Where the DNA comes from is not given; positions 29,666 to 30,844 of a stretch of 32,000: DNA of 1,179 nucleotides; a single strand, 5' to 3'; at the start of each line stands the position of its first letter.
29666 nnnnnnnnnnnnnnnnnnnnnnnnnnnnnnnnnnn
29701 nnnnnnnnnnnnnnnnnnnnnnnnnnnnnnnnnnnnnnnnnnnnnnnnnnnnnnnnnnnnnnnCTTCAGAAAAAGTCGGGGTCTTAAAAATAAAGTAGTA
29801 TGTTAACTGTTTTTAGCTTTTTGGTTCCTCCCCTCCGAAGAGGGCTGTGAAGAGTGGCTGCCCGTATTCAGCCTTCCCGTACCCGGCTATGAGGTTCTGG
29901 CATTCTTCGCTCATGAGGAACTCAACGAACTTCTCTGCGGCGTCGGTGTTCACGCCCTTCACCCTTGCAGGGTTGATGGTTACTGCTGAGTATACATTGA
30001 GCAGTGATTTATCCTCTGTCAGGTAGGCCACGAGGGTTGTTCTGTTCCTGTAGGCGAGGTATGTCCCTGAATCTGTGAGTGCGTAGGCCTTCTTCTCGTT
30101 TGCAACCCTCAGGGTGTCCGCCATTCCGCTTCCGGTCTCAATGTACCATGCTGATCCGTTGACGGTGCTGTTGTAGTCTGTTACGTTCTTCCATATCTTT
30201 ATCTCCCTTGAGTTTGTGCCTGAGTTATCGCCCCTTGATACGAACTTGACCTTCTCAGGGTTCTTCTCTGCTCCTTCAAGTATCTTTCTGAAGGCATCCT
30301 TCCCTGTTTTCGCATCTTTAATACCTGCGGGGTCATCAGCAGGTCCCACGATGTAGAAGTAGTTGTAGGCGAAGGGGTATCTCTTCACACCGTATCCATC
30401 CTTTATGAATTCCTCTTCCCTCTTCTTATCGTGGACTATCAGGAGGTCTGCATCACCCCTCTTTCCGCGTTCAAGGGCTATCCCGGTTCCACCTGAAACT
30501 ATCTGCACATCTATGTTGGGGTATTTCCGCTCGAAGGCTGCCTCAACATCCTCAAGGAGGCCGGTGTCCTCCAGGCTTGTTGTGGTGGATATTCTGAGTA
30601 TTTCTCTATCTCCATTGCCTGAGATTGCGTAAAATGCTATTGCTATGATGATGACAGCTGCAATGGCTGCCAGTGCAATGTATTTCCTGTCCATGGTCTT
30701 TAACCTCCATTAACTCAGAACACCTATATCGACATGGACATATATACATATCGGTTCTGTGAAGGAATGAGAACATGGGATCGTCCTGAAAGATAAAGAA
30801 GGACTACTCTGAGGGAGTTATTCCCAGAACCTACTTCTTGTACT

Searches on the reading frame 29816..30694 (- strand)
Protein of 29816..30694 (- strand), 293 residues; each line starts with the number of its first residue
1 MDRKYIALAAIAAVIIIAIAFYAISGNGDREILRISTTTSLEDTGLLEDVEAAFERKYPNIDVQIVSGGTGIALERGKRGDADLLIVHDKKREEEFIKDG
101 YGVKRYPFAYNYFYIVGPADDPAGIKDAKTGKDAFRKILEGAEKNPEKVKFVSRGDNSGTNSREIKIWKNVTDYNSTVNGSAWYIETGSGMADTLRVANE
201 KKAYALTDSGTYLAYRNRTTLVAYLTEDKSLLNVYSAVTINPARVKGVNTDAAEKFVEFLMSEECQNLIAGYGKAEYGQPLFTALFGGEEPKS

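Call 105: search_protein_families(library=pfam, proteins=[window:29816-30694:-], max_evalue=0.001)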
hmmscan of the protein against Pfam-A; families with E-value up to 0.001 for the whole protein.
window:29816-30694:- (293 aa): 4 families
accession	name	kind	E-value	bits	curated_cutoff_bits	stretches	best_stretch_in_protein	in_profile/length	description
PF12849.12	PBP_like_2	-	2e-37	129.9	27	1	31-264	10-267/267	PBP superfamily domain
PF13531.11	SBP_bac_11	-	3.2e-15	56.9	25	1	45-273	11-225/227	Bacterial extracellular solute-binding protein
PF03466.25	LysR_substrate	-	2.7e-06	27.3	28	1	27-96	2-70/209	LysR substrate binding domain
PF01547.30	SBP_bac_1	-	1.2e-05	25.9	26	1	44-264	8-304/307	Bacterial extracellular solute-binding protein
